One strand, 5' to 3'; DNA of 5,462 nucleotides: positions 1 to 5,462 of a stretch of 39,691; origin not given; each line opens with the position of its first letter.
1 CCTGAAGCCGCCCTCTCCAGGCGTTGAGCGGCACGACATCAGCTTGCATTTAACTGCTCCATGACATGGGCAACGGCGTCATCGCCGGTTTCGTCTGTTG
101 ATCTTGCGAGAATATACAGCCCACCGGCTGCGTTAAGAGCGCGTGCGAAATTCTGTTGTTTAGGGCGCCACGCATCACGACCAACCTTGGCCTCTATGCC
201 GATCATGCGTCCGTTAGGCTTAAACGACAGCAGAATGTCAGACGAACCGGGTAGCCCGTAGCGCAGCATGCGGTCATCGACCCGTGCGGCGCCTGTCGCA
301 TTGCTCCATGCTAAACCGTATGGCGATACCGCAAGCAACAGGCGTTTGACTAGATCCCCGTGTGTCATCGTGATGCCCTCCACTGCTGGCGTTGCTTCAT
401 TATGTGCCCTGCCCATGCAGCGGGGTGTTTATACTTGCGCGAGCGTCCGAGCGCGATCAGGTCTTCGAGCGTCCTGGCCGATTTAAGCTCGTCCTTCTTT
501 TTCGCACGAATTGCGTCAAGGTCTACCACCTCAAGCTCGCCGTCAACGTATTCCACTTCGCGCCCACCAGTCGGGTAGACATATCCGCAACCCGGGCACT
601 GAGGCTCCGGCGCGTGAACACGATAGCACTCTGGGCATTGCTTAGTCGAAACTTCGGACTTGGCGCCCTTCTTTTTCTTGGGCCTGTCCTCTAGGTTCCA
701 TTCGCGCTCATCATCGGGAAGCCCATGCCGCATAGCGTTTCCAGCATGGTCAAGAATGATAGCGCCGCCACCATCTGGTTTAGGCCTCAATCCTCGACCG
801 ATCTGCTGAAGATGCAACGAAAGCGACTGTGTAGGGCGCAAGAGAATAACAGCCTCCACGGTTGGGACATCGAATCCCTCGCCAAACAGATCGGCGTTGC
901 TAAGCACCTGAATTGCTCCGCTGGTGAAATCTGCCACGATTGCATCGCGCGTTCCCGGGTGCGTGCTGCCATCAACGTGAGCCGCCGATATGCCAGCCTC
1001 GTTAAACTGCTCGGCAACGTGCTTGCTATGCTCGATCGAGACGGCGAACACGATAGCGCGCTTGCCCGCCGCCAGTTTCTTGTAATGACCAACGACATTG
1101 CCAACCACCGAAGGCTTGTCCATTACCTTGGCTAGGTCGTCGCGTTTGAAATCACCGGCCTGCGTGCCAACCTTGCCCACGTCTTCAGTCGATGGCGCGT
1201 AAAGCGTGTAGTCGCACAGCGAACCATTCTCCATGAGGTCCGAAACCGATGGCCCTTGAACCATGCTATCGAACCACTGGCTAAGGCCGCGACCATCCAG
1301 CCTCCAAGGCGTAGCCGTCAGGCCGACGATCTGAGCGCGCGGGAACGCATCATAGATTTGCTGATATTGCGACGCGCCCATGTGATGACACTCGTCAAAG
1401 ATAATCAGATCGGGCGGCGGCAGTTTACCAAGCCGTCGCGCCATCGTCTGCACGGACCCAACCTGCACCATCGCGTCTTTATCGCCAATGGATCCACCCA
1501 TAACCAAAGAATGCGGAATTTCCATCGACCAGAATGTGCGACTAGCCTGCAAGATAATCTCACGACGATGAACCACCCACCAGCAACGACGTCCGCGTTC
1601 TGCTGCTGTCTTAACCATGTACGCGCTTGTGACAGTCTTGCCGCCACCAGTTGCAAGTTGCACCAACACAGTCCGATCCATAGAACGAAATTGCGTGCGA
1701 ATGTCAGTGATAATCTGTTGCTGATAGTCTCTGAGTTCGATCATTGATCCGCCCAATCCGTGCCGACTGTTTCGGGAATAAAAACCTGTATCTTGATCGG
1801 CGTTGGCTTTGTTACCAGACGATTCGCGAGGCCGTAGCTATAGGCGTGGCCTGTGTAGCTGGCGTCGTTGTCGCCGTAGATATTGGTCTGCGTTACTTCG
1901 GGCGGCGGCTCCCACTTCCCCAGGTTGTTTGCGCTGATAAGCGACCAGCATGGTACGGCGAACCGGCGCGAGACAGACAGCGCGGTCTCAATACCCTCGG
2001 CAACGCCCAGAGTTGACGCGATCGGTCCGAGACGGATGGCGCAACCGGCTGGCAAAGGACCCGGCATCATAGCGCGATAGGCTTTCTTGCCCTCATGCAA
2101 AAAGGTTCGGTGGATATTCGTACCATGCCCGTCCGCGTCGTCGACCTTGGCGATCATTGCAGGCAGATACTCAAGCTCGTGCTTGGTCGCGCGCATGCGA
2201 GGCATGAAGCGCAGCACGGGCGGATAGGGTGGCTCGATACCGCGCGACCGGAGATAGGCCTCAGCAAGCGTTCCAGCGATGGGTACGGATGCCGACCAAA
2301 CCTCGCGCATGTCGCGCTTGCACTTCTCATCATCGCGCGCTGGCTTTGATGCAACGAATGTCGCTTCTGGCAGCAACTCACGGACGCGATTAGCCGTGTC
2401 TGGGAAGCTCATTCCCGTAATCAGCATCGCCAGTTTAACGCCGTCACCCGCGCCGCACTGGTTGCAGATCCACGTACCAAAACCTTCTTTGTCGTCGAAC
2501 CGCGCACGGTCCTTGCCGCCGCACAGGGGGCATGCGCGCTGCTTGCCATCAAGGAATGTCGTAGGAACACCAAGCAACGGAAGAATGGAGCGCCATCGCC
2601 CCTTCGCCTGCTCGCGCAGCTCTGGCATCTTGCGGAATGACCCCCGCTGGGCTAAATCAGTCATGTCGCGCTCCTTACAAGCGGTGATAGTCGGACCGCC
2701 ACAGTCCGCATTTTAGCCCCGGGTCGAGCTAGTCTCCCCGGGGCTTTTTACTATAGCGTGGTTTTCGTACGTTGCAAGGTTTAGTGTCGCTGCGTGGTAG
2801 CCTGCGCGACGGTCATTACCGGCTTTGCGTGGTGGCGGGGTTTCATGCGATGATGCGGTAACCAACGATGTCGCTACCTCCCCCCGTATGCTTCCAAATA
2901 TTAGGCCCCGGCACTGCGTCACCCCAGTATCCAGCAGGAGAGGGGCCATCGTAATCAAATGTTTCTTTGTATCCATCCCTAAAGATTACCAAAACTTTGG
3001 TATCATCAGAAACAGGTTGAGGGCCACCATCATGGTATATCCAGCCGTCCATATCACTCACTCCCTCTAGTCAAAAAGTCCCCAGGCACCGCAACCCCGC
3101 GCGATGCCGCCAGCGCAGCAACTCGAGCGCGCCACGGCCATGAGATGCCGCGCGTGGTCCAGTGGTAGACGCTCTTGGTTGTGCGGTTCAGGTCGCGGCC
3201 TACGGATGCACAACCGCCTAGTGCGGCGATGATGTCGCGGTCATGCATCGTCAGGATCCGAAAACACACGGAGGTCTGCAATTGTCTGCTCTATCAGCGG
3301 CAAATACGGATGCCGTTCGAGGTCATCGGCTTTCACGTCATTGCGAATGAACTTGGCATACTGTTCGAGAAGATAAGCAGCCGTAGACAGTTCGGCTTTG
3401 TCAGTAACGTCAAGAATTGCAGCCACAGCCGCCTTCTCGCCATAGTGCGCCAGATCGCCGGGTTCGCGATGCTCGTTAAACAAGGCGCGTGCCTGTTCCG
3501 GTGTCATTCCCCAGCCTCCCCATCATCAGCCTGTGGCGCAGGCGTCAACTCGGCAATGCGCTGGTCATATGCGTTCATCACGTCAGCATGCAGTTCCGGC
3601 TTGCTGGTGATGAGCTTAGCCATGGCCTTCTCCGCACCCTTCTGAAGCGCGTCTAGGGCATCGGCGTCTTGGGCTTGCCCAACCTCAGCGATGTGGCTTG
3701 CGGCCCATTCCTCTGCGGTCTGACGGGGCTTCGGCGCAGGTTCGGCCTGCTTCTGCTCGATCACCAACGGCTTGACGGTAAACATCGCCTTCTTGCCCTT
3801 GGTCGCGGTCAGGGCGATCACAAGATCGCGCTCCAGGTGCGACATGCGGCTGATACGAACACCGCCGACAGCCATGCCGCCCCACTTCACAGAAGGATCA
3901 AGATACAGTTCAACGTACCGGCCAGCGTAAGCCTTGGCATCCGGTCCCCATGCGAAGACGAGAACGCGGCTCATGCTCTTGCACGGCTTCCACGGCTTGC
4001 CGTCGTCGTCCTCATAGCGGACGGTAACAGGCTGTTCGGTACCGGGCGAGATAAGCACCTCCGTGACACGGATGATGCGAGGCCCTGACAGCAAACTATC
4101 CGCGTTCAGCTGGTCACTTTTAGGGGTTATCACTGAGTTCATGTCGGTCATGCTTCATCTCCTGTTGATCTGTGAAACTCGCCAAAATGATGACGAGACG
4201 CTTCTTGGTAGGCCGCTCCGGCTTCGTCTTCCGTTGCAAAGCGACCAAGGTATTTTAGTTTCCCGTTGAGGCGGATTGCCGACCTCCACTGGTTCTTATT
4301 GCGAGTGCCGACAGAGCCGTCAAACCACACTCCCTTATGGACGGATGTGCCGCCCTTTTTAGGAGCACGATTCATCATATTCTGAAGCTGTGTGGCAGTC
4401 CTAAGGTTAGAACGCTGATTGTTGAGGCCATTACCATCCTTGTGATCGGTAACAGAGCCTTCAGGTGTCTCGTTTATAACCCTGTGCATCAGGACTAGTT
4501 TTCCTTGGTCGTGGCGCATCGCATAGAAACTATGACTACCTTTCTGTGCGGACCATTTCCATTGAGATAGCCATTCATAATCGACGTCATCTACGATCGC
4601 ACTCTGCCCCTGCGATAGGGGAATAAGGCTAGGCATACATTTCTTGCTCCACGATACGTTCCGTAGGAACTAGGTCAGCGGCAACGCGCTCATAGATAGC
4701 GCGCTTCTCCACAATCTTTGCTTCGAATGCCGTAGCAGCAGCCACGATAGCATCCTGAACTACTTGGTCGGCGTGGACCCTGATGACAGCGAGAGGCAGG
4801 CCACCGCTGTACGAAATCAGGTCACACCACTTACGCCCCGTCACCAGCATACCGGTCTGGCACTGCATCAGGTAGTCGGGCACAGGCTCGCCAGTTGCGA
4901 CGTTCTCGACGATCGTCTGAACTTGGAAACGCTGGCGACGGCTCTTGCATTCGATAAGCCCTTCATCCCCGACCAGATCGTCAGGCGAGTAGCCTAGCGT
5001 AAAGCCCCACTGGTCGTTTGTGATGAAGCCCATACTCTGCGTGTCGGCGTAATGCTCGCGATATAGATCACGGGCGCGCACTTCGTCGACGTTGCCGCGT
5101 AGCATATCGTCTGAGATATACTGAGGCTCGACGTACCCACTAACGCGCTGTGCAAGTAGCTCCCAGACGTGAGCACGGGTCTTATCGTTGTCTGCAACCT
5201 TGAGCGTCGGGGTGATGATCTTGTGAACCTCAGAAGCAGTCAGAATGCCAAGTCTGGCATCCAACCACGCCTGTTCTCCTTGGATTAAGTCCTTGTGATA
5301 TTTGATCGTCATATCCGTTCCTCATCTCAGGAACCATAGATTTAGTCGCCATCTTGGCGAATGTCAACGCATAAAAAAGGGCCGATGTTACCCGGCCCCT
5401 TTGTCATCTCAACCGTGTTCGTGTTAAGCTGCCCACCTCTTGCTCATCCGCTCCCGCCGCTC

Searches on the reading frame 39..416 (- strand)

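Call 9: search_protein_families(library=phrogs, proteins=[window:39-416:-], max_evalue=0.001)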
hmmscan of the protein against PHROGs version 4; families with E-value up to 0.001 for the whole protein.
window:39-416:- (125 aa): 3 families
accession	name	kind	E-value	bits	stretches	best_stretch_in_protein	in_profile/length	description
phrog_5702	-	DNA, RNA and nucleotide metabolism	1.3e-07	32.6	1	57-110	6-59/70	Holliday junction resolvase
phrog_93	-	DNA, RNA and nucleotide metabolism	1.7e-07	31.3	1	12-115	347-438/613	endonuclease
phrog_824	-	unknown function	6.1e-05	24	1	56-109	112-166/265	-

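Call 10: search_protein_families(library=pfam, proteins=[window:39-416:-], max_evalue=0.001)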
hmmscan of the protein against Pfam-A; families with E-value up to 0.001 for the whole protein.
window:39-416:- (125 aa): 0 families

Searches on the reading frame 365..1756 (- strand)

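Call 9: search_protein_families(library=phrogs, proteins=[window:365-1756:-], max_evalue=0.001)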
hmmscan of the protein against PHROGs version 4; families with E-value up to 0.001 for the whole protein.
window:365-1756:- (463 aa): 8 families
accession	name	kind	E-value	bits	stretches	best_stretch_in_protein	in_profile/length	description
phrog_16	-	DNA, RNA and nucleotide metabolism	1.1e-108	365.7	1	3-419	268-664/986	DNA helicase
phrog_9690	-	DNA, RNA and nucleotide metabolism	9.5e-16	58.7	1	118-338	44-269/306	DNA helicase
phrog_16694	-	unknown function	1.3e-15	57.4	1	6-183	273-483/1010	-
phrog_62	-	DNA, RNA and nucleotide metabolism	5.9e-11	41.6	2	229-321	1001-1093/1881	DNA helicase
phrog_16259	-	DNA, RNA and nucleotide metabolism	1.2e-07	32.3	1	6-128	116-238/330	DNA helicase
phrog_2488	-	DNA, RNA and nucleotide metabolism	2.2e-07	31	0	8-47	19-58/579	DNA helicase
phrog_3830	-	unknown function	3.5e-05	23.2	0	118-150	401-436/1032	-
phrog_27849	-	unknown function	0.00021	20.6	1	224-353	439-572/664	-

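Call 10: search_protein_families(library=pfam, proteins=[window:365-1756:-], max_evalue=0.001)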
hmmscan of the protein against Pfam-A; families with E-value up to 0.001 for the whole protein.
window:365-1756:- (463 aa): 4 families
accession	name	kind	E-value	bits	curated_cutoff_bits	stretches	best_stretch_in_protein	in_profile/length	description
PF04851.21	ResIII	-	1.4e-27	97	22.5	1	6-150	2-162/164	Type III restriction enzyme, res subunit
PF00271.37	Helicase_C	-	4.3e-17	62.8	23.5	1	227-325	11-109/110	Helicase conserved C-terminal domain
PF00270.35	DEAD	-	2.6e-09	37.5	26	1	10-150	2-160/167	DEAD/DEAH box helicase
PF18766.7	SWI2_SNF2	-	6.7e-07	29.6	26.7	1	26-186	17-190/221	SWI2/SNF2 ATPase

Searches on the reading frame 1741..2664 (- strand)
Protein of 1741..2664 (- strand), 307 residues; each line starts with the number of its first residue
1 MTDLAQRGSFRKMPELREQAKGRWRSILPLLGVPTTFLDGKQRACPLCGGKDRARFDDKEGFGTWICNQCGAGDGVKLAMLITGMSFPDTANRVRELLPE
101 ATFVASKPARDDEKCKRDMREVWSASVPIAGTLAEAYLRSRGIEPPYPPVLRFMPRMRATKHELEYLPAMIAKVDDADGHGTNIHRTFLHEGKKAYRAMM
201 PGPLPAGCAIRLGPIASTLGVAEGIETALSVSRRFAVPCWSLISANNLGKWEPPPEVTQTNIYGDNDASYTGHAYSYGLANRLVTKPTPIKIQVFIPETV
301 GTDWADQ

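Call 9: search_protein_families(library=phrogs, proteins=[window:1741-2664:-], max_evalue=0.001)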
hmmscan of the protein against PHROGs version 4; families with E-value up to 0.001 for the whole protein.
window:1741-2664:- (307 aa): 3 families
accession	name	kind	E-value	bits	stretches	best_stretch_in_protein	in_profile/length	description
phrog_510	-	DNA, RNA and nucleotide metabolism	3.3e-74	251.8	1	15-306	17-343/667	DNA primase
phrog_2249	-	DNA, RNA and nucleotide metabolism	4.7e-16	59.6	1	41-249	15-239/802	DNA primase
phrog_25777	-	DNA, RNA and nucleotide metabolism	5.4e-14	52.2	1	17-83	45-110/907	DNA primase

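Call 10: search_protein_families(library=pfam, proteins=[window:1741-2664:-], max_evalue=0.001)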
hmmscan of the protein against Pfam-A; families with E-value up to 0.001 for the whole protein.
window:1741-2664:- (307 aa): 3 families
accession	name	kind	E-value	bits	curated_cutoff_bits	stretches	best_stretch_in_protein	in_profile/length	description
PF23639.1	DUF7146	-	2.8e-26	92.4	27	1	116-203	4-97/105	Domain of unknown function (DUF7146)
PF08273.17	Zn_Ribbon_Prim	-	8.6e-15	55.2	23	1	41-76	2-37/37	Zinc-binding domain of primase-helicase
PF13362.12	Toprim_3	-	9.4e-12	45.7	27.2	1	219-306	2-87/95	Toprim domain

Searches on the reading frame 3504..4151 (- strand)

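Call 9: search_protein_families(library=phrogs, proteins=[window:3504-4151:-], max_evalue=0.001)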
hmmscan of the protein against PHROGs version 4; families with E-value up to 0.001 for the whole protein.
window:3504-4151:- (215 aa): 1 family
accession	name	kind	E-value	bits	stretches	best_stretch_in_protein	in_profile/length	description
phrog_11517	-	unknown function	4.8e-55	187.3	1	1-179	1-165/188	-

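Call 10: search_protein_families(library=pfam, proteins=[window:3504-4151:-], max_evalue=0.001)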
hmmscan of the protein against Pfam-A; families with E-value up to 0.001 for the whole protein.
window:3504-4151:- (215 aa): 0 families

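Call 45: search_protein_families(library=pfam, proteins=[window:3504-4151:-], max_evalue=0.01)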
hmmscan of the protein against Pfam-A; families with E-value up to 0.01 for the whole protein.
window:3504-4151:- (215 aa): 0 families

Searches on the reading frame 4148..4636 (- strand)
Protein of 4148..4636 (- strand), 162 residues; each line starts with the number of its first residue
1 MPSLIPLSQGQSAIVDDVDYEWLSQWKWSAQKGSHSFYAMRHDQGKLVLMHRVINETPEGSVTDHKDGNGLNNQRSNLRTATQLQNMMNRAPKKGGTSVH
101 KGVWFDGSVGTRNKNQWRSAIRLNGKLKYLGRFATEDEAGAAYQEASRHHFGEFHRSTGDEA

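Call 9: search_protein_families(library=phrogs, proteins=[window:4148-4636:-], max_evalue=0.001)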
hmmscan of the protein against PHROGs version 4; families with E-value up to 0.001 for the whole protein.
window:4148-4636:- (162 aa): 11 families
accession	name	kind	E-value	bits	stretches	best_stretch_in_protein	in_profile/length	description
phrog_99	-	DNA, RNA and nucleotide metabolism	3.4e-35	123.5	1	33-156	139-265/383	HNH endonuclease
phrog_4578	-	DNA, RNA and nucleotide metabolism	3e-21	76.7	1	55-158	24-122/130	HNH endonuclease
phrog_374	-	DNA, RNA and nucleotide metabolism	2.3e-14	54.1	1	58-158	321-414/617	HNH endonuclease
phrog_3593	-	DNA, RNA and nucleotide metabolism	7.6e-13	49.6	1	26-152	72-198/210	HNH endonuclease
phrog_36769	-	unknown function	1.7e-09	38.5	1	44-150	238-347/367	-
phrog_953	-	DNA, RNA and nucleotide metabolism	1.3e-08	35.6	1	85-153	301-364/420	HNH endonuclease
phrog_59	-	DNA, RNA and nucleotide metabolism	2.2e-06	28.3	1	43-97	184-242/423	HNH endonuclease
phrog_13470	-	DNA, RNA and nucleotide metabolism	4.8e-05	24.5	1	60-153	57-145/152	HNH endonuclease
phrog_24751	-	DNA, RNA and nucleotide metabolism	0.00011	23.3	1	113-148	19-53/65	HNH endonuclease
phrog_959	-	DNA, RNA and nucleotide metabolism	0.00051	20.8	1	31-91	41-107/138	HNH endonuclease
phrog_1492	-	DNA, RNA and nucleotide metabolism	0.00093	19.4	0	44-87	108-156/414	HNH endonuclease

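Call 10: search_protein_families(library=pfam, proteins=[window:4148-4636:-], max_evalue=0.001)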
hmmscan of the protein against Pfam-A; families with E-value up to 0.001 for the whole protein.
window:4148-4636:- (162 aa): 1 family
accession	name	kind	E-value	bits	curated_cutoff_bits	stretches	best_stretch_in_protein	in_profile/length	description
PF13392.12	HNH_3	-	1.1e-06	28.6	24.8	1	57-88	15-46/46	HNH endonuclease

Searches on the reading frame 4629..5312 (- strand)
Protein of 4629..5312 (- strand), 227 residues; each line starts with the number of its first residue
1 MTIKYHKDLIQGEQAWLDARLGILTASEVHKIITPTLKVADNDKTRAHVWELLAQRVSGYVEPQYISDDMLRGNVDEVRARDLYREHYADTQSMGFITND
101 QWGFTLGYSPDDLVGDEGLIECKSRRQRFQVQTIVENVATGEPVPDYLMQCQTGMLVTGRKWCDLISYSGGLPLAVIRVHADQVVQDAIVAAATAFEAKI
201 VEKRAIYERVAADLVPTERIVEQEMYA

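Call 9: search_protein_families(library=phrogs, proteins=[window:4629-5312:-], max_evalue=0.001)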
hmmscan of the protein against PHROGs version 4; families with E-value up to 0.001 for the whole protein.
window:4629-5312:- (227 aa): 5 families
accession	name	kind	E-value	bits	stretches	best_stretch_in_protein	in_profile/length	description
phrog_149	-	DNA, RNA and nucleotide metabolism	3.4e-27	96.2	1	2-214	590-807/1242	exonuclease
phrog_434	-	DNA, RNA and nucleotide metabolism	1.8e-19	71.2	1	7-204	51-240/372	RecE-like recombination exonuclease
phrog_19855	-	head and packaging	1.4e-12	47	1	2-161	455-599/1257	virion structural protein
phrog_38119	-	unknown function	8.9e-07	29.4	1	11-34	19-42/44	-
phrog_19459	-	unknown function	1.2e-05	26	1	10-34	18-42/73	-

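Call 10: search_protein_families(library=pfam, proteins=[window:4629-5312:-], max_evalue=0.001)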
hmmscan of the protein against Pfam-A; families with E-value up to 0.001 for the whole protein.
window:4629-5312:- (227 aa): 1 family
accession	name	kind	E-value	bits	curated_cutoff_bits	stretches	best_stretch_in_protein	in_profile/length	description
PF09588.16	YqaJ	-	2.8e-13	50.8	22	1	16-160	2-149/150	YqaJ-like viral recombinase domain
